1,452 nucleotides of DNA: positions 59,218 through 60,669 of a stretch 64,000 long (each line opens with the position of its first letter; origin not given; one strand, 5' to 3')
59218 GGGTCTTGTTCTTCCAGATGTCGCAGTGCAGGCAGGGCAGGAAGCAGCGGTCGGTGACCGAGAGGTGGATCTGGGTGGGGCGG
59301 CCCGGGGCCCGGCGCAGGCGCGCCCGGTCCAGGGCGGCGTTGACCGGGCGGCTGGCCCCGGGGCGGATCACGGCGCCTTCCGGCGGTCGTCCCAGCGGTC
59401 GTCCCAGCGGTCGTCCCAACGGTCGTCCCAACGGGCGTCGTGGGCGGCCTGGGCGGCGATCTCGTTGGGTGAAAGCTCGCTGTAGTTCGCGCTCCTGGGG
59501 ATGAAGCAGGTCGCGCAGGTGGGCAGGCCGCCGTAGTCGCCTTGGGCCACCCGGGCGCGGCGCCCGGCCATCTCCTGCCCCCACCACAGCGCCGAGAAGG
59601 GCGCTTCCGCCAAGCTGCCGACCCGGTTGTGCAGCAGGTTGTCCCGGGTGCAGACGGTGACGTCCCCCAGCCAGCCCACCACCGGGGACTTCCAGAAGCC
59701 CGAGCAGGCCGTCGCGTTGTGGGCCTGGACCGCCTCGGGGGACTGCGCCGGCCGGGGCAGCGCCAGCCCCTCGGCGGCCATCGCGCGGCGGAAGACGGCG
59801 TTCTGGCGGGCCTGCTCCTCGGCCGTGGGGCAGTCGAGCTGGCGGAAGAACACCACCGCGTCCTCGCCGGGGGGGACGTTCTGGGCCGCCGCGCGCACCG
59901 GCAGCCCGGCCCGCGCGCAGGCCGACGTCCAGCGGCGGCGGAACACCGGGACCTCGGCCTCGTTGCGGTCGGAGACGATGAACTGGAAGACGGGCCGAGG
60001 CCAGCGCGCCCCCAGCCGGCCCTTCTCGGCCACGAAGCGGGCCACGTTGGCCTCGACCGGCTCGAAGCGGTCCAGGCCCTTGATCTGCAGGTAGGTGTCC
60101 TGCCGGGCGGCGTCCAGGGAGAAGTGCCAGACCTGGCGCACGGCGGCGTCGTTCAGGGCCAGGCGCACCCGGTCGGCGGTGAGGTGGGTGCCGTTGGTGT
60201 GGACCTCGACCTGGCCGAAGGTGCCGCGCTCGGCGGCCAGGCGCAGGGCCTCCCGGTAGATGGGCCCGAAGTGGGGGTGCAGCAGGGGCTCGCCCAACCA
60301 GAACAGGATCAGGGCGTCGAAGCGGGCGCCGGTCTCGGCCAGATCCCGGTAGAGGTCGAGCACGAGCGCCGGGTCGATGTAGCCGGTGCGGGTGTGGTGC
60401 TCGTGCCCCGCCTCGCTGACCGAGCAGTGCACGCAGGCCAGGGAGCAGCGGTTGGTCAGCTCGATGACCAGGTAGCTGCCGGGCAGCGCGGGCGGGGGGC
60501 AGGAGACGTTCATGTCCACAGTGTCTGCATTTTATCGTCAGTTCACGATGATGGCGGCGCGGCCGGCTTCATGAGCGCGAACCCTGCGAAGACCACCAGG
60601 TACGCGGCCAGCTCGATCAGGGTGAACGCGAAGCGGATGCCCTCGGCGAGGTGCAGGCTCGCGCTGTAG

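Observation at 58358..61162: Four-gene operon: two small 3-TM membrane proteins plus tandem radical SAM/SPASM enzymes, the first with a (WDDR)4 tail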

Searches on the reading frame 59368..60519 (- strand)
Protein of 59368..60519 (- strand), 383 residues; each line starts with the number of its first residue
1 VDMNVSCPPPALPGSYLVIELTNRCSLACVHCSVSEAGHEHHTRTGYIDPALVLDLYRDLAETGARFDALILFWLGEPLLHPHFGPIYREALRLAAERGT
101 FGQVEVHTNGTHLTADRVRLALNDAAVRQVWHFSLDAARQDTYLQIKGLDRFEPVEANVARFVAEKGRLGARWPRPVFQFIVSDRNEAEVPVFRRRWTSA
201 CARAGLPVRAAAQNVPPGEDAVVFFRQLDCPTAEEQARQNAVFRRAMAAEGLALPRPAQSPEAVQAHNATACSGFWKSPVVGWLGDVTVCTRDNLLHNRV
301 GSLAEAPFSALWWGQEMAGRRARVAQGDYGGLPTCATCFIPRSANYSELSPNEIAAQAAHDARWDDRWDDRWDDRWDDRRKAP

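Call 4: search_protein_families(library=pfam, proteins=[window:59368-60519:-], max_evalue=1)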
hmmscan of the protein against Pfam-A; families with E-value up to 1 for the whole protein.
window:59368-60519:- (383 aa): 3 families
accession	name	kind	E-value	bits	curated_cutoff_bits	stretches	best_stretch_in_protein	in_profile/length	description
PF04055.27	Radical_SAM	-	2.8e-11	44.3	29.5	1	19-162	1-136/166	Radical SAM superfamily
PF13186.11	SPASM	-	8.1e-05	23.3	21.5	1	272-338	1-66/67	Iron-sulfur cluster-binding domain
PF00732.25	GMC_oxred_N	-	0.022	15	23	1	182-260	76-150/218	GMC oxidoreductase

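Call 5: search_protein_families(library=ncbifam, proteins=[window:59368-60519:-], max_evalue=1)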
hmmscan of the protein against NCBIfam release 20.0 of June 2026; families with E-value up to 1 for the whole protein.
window:59368-60519:- (383 aa): 39 families (the best 25 are shown)
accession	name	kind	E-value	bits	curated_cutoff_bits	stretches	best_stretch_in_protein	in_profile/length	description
TIGR04311.1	rSAM_Geo_metal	subfamily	4.5e-16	58.9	400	1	16-198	4-174/423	radical SAM/SPASM family putative metalloenzyme maturase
TIGR04317.1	W_rSAM_matur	equivalog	6.5e-14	51.8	380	1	16-193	5-167/349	tungsten cofactor oxidoreductase radical SAM maturase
TIGR04321.1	spiroSPASM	subfamily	6e-11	41.7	250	1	15-200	231-408/510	spiro-SPASM protein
TIGR02666.1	moaA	equivalog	7.9e-10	38.2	284.05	1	15-161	10-149/336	GTP 3',8-cyclase MoaA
NF045646.2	rSAM_Se_TrsS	equivalog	1.6e-06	26.9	490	1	17-159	88-219/441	radical SAM (seleno)protein TrsS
TIGR04546.1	rSAM_ahbC_deAc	equivalog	9.1e-06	24.7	650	1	17-139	41-149/390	12,18-didecarboxysiroheme deacetylase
TIGR04251.1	SCM_rSAM_ScmF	equivalog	1.2e-05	24.9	400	1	17-147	6-125/353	SynChlorMet cassette radical SAM/SPASM protein ScmF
TIGR04051.1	rSAM_NirJ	equivalog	1.7e-05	24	515.45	1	18-137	5-110/354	heme d1 biosynthesis radical SAM protein NirJ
TIGR04545.1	rSAM_ahbD_hemeb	equivalog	2.1e-05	24.1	500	1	19-148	4-119/339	heme b synthase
TIGR04347.1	pseudo_SAM_Halo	equivalog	2.2e-05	23.9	525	1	17-136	40-145/390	TIGR04347 family pseudo-SAM/SPASM protein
NF001199.0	PRK00164.2-1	equivalog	2.3e-05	23.7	231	1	17-160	14-143/308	GTP 3',8-cyclase MoaA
TIGR04082.1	rSAM_for_selen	equivalog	4.3e-05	22.5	350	1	20-93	204-272/516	thio(seleno)oxazole modification radical SAM maturase SbtM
TIGR02668.1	moaA_archaeal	equivalog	5.3e-05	22.3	325.25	1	17-159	12-140/303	GTP 3',8-cyclase MoaA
TIGR04280.1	geopep_mat_rSAM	hypoth_equivalog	6.9e-05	22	400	1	18-119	87-186/428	geopeptide radical SAM maturase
NF033640.1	N_Twi_rSAM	subfamily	0.00017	20.8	170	1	270-344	3-75/398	twitch domain-containing radical SAM protein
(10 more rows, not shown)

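Call 7: find_homologous_proteins(query=window:59368-60519:-, max_evalue=0.00001)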
Query window:59368-60519:- (383 aa): 388 proteins with E <= 0.00001 among 8000 candidates; the best 120 are listed.
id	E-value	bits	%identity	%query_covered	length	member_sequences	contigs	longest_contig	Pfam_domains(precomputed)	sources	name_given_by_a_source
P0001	2.3e-191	655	82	91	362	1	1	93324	PF04055.28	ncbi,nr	ncbi:MAG: SPASM domain-containing protein [Alphaproteobacteria bacterium]|nr:SPASM domain-containing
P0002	1.3e-183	629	76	92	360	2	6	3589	PF04055.28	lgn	-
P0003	2.1e-177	609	74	92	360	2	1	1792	PF13186.12,PF04055.28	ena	-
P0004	5.6e-174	597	73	94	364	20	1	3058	PF13186.12,PF04055.28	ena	-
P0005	2.8e-171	588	73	93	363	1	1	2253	PF04055.28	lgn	-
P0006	2.4e-170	585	73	92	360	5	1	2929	PF04055.28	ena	-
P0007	3.4e-166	572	71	93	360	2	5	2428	PF13186.12,PF04055.28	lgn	-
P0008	5.5e-166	571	72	92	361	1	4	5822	PF04055.28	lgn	-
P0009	2.3e-164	566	69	91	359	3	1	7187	PF13186.12,PF04055.28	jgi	-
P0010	2.0e-162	559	70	92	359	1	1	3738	PF13186.12,PF04055.28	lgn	-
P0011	2.0e-162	559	69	91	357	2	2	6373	PF04055.28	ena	-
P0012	1.2e-161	557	69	91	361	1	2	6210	PF13186.12,PF04055.28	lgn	-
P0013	1.8e-160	553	67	93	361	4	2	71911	PF04055.28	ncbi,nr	ncbi:MAG: radical SAM protein [Proteobacteria bacterium]|nr:radical SAM protein [Pseudomonadota bact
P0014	3.6e-160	552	68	93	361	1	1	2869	PF13186.12,PF04055.28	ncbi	-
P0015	1.8e-159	550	68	91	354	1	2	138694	PF13186.12,PF04055.28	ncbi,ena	-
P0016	4.8e-159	548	67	94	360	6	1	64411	PF04055.28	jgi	-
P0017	1.2e-158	547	70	92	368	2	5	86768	PF13186.12,PF04055.28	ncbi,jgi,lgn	jgi:hypothetical protein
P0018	1.6e-158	546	68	93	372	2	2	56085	PF13186.12,PF04055.28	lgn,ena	-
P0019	1.8e-158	546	68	92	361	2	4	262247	PF13186.12,PF04055.28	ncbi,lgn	-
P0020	3.5e-158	545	67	92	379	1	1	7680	PF04055.28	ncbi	-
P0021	5.2e-158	545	68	90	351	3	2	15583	PF13186.12,PF04055.28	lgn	-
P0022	1.8e-157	543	67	92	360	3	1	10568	PF13186.12,PF04055.28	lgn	-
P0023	2.8e-157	542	67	92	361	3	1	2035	PF13186.12,PF04055.28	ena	-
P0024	5.2e-157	541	67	92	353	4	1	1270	PF13186.12,PF04055.28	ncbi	-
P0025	9.1e-157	541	66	93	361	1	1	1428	PF13186.12,PF04055.28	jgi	-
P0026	9.6e-157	541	67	93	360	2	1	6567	PF13186.12,PF04055.28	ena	-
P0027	1.0e-156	540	67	93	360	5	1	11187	PF13186.12,PF04055.28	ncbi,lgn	-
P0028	1.3e-156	540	66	92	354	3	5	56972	PF13186.12,PF04055.28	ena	-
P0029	1.8e-156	540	65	93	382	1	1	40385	PF13186.12,PF04055.28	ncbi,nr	ncbi:MAG: radical SAM protein [Alphaproteobacteria bacterium]|nr:radical SAM protein [Alphaproteobac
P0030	1.8e-156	540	66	92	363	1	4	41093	PF13186.12,PF04055.28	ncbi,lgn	-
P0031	1.9e-156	540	66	92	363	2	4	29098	PF13186.12,PF04055.28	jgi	jgi:MoaA/NifB/PqqE/SkfB family radical SAM enzyme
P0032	2.0e-156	539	65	92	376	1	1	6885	PF13186.12,PF04055.28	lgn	-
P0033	3.0e-156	539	66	93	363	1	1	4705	PF13186.12,PF04055.28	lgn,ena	-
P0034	3.7e-156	539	67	93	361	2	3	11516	PF13186.12,PF04055.28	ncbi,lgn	-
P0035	4.9e-156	538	66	93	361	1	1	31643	PF13186.12,PF04055.28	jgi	jgi:radical SAM protein with 4Fe4S-binding SPASM domain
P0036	5.4e-156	538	67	92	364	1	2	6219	PF04055.28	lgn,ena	-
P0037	6.1e-156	538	65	89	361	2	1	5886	PF04055.28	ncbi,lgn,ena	-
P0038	6.1e-156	538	66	92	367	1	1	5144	PF13186.12,PF04055.28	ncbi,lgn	-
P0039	7.0e-156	538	67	93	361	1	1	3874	PF13186.12,PF04055.28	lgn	-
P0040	7.5e-156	538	66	91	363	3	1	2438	PF13186.12,PF04055.28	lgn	-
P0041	8.3e-156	537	67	91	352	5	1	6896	PF13186.12,PF04055.28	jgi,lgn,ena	-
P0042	3.0e-155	536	68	90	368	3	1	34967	PF04055.28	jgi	jgi:hypothetical protein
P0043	3.3e-155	535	67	93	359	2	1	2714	PF13186.12,PF04055.28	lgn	-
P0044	5.3e-155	535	66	91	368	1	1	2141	PF13186.12,PF04055.28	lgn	-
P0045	5.4e-155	535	65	92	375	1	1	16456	PF13186.12,PF04055.28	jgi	-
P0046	6.8e-155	534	67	92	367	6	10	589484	PF04055.28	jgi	jgi:hypothetical protein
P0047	8.6e-155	534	70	87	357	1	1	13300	PF04055.28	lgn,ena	-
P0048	9.7e-155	534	65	95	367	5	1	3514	PF13186.12,PF04055.28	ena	-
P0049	2.8e-154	532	67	92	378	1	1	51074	PF13186.12,PF04055.28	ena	-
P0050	5.0e-154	532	67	92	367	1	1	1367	PF13186.12,PF04055.28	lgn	-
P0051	5.9e-154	531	66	92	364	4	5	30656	PF13186.12,PF04055.28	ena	-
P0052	1.3e-153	530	66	93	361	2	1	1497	PF13186.12,PF04055.28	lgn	-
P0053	2.0e-153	530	67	88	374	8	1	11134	PF04055.28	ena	-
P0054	2.1e-153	530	68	92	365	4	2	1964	PF13186.12,PF04055.28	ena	-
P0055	2.6e-153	529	66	92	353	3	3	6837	PF13186.12,PF04055.28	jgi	jgi:pyruvate-formate lyase-activating enzyme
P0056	2.8e-153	529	69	89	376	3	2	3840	PF13186.12,PF04055.28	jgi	-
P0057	3.0e-153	529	66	92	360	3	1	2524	PF04055.28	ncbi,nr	ncbi:MAG: radical SAM protein, partial [Myxococcota bacterium]|nr:radical SAM protein [Myxococcota b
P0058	7.0e-153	528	65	90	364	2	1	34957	PF13186.12,PF04055.28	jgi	jgi:hypothetical protein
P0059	1.1e-152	527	66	93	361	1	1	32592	PF13186.12,PF04055.28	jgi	-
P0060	1.2e-152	527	66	91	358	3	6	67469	PF13186.12,PF04055.28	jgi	-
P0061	1.4e-152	527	66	93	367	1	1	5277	PF13186.12,PF04055.28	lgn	-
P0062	1.5e-152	527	66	91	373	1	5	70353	PF04055.28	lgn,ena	-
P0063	2.0e-152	526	65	91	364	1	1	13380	PF13186.12,PF04055.28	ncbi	-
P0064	4.0e-152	525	66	92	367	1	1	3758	PF13186.12,PF04055.28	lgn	-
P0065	5.8e-152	525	64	92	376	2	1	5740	PF13186.12,PF04055.28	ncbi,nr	ncbi:MAG: radical SAM/SPASM domain-containing protein [Oligoflexia bacterium]|nr:radical SAM/SPASM d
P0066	8.2e-152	524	66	91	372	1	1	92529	PF04055.28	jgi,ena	jgi:hypothetical protein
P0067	9.7e-152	524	65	94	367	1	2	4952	PF13186.12,PF04055.28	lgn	-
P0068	1.1e-151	524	66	92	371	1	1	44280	PF13186.12,PF04055.28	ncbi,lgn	-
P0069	1.8e-151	523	66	90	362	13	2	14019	PF13186.12,PF04055.28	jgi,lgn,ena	-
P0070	2.0e-151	523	65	91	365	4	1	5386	PF13186.12,PF04055.28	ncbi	-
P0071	3.3e-151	522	64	92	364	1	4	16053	PF13186.12,PF04055.28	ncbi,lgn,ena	-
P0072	9.0e-151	521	66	92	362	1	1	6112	PF13186.12,PF04055.28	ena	-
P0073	1.1e-150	521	67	91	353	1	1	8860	PF13186.12,PF04055.28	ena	-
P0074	1.6e-150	520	65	92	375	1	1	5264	PF13186.12,PF04055.28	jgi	-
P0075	2.2e-150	520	65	92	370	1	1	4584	PF13186.12,PF04055.28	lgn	-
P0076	4.7e-150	519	65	92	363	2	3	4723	PF13186.12,PF04055.28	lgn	-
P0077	4.8e-150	518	64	92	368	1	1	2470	PF13186.12,PF04055.28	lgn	-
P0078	5.6e-150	518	63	91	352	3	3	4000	PF13186.12,PF04055.28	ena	-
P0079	6.1e-150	518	65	91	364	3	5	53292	PF13186.12,PF04055.28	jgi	-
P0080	1.4e-149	517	65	92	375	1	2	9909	PF04055.28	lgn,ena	-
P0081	2.3e-149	516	65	91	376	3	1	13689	PF13186.12,PF04055.28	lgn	-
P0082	4.6e-149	515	63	93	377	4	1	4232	PF13186.12,PF04055.28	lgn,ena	-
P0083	5.8e-149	515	66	93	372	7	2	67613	PF13186.12,PF04055.28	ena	-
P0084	8.9e-149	514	64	90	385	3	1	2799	PF13186.12,PF04055.28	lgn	-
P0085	1.2e-148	514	64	92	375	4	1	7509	PF13186.12,PF04055.28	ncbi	-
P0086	1.7e-148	513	64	92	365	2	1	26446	PF13186.12,PF04055.28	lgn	-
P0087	2.1e-148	513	64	92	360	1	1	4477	PF13186.12,PF04055.28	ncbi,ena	-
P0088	2.6e-148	513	64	91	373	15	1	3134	PF13186.12,PF04055.28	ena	-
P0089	4.3e-148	512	65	90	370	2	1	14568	PF13186.12,PF04055.28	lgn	-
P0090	6.8e-148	511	65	91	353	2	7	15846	PF13186.12,PF04055.28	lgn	-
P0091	9.4e-148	511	62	93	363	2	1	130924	PF13186.12,PF04055.28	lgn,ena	-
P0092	1.2e-147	511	64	92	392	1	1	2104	PF13186.12,PF04055.28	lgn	-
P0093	1.7e-147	510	66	91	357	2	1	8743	PF13186.12,PF04055.28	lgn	-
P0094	1.8e-147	510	66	91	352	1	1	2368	PF13186.12,PF04055.28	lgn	-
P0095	1.9e-147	510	66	92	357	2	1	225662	PF04055.28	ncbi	-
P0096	2.1e-147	510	65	91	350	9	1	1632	PF13186.12,PF04055.28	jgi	jgi:MoaA/NifB/PqqE/SkfB family radical SAM enzyme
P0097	2.2e-147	510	62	92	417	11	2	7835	PF13186.12,PF04055.28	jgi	jgi:hypothetical protein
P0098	3.3e-147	509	64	92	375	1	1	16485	PF13186.12,PF04055.28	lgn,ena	-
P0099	4.1e-147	509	65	90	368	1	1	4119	PF13186.12,PF04055.28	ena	-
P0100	5.7e-147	508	63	93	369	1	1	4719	PF13186.12,PF04055.28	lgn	-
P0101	1.1e-146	507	64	93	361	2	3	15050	PF04055.28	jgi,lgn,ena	jgi:hypothetical protein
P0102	1.5e-146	507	63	95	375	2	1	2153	PF13186.12,PF04055.28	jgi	-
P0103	3.4e-146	506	63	91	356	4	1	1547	PF13186.12,PF04055.28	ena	-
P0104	3.6e-146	506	59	95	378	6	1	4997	PF13186.12,PF04055.28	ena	-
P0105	4.0e-146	506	64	91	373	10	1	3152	PF13186.12,PF04055.28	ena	-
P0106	5.3e-146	505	64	91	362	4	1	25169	PF13186.12,PF04055.28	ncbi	ncbi:MAG: radical SAM protein [Myxococcota bacterium]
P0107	6.3e-146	505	63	93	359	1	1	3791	PF13186.12,PF04055.28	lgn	-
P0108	9.4e-146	504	66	90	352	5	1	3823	PF13186.12,PF04055.28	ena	-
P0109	1.7e-145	504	65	89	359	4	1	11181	PF13186.12,PF04055.28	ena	-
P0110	1.7e-145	503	64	92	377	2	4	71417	PF13186.12,PF04055.28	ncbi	-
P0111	1.8e-145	503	65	89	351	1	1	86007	PF13186.12,PF04055.28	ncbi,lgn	-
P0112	3.0e-145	503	64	92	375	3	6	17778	PF13186.12,PF04055.28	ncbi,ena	-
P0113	3.1e-145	503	63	91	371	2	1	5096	PF13186.12,PF04055.28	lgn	-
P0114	4.3e-145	502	63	91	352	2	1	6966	PF13186.12,PF04055.28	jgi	jgi:hypothetical protein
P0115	4.8e-145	502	62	91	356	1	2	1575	PF13186.12,PF04055.28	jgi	jgi:MoaA/NifB/PqqE/SkfB family radical SAM enzyme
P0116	1.1e-144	501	65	89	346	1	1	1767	PF13186.12,PF04055.28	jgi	jgi:MoaA/NifB/PqqE/SkfB family radical SAM enzyme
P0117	1.2e-144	501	65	91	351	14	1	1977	PF13186.12,PF04055.28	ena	-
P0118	1.4e-144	500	66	91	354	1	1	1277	PF13186.12,PF04055.28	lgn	-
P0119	1.6e-144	500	62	91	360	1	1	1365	PF13186.12,PF04055.28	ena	-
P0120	1.6e-144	500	63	93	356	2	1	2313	PF13186.12,PF04055.28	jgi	jgi:radical SAM protein with 4Fe4S-binding SPASM domain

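Call 8: find_encoding_contigs(protein=P0001, flank=8000, max_places=2)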
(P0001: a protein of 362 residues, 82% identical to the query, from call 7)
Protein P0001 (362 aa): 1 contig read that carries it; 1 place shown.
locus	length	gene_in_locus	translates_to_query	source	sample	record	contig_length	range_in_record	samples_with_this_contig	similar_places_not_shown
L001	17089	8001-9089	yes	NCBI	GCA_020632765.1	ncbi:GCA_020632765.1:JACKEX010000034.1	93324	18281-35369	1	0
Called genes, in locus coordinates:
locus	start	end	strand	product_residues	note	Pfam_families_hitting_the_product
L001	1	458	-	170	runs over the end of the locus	-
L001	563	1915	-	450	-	-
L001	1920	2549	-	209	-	-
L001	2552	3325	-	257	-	PF04055:Radical_SAM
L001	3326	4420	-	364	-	PF04055:Radical_SAM, PF13186:SPASM (weak)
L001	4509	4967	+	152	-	-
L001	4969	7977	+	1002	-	PF00989:PAS (faint), PF13188:PAS_8 (weak), PF08448:PAS_4, PF00512:HisKA, PF02518:HATPase_c, PF00072:Response_reg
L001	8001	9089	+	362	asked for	PF04055:Radical_SAM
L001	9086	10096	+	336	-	PF04055:Radical_SAM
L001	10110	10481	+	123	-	-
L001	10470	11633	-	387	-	-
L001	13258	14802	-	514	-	-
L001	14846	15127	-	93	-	-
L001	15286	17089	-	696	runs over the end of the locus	-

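Call 9: find_encoding_contigs(protein=P0046, flank=8000, max_places=2)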
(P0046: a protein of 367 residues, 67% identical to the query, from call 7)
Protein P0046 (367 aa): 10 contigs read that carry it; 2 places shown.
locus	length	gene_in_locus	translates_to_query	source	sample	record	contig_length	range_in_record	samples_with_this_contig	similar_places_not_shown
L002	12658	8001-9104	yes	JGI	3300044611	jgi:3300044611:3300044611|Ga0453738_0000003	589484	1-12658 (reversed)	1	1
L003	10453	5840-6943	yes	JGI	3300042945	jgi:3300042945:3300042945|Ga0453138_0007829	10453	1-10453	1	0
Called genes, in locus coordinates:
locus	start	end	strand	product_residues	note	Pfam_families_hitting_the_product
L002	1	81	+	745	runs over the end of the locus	PF22544:HYDIN_VesB_CFA65-like_Ig (weak), PF01839:FG-GAP (faint), PF11617:Cu-binding_MopE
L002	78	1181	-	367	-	PF00155:Aminotran_1_2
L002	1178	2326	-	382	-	PF04055:Radical_SAM, PF06968:BATS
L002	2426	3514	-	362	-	PF04055:Radical_SAM, PF13186:SPASM (weak)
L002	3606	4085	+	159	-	-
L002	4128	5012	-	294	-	-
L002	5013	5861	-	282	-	PF06750:A24_N_bact, PF01478:Peptidase_A24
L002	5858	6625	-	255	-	PF12679:ABC2_membrane_2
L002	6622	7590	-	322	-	PF00005:ABC_tran, PF13304:AAA_21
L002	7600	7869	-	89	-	PF13186:SPASM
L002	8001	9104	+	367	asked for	PF04055:Radical_SAM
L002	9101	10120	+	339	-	PF04055:Radical_SAM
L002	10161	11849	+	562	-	-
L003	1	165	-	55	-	?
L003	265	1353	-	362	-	PF04055:Radical_SAM, PF13186:SPASM (weak)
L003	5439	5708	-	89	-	PF13186:SPASM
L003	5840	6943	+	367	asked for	PF04055:Radical_SAM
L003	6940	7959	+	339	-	PF04055:Radical_SAM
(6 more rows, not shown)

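Call 10: find_encoding_contigs(protein=P0019, flank=8000, max_places=2)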
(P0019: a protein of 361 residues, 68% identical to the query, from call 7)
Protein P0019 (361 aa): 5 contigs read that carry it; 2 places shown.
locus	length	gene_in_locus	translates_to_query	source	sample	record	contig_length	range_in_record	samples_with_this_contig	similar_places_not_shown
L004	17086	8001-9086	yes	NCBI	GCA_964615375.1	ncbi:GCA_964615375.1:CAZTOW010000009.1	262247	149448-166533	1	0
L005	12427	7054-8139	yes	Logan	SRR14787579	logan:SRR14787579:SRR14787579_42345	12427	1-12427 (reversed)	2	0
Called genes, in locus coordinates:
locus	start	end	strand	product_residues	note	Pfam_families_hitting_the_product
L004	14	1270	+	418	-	PF14306:PUA_2, PF01747:ATP-sulfurylase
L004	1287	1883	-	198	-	-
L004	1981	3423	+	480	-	-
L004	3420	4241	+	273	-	PF03168:LEA_2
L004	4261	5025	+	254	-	PF00753:Lactamase_B, PF16123:HAGH_C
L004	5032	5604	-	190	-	-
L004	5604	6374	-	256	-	PF04055:Radical_SAM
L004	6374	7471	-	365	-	PF04055:Radical_SAM, PF13353:Fer4_12 (weak), PF13186:SPASM (weak)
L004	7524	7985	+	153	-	-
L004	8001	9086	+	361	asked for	PF04055:Radical_SAM, PF13186:SPASM (weak)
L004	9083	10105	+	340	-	PF04055:Radical_SAM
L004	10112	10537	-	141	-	PF00190:Cupin_1 (weak), PF02311:AraC_binding, PF07883:Cupin_2, PF05899:Cupin_3 (weak)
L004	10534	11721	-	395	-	PF13173:AAA_14, PF13635:DUF4143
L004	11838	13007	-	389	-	PF13173:AAA_14, PF13635:DUF4143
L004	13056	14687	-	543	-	PF16697:Yop-YscD_cpl, PF00498:FHA, PF16697:Yop-YscD_cpl, PF00158:Sigma54_activat, PF14532:Sigma54_activ_2, PF07728:AAA_5 (weak), PF25601:AAA_lid_14, PF02954:HTH_8, +3 more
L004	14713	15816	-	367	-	PF01702:TGT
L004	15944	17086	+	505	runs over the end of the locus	PF00481:PP2C, PF07228:SpoIIE (weak), PF13672:PP2C_2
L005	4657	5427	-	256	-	PF04055:Radical_SAM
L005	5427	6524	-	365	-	PF04055:Radical_SAM, PF13353:Fer4_12 (weak), PF13186:SPASM (weak)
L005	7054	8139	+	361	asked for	PF04055:Radical_SAM, PF13186:SPASM (weak)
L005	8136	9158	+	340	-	PF04055:Radical_SAM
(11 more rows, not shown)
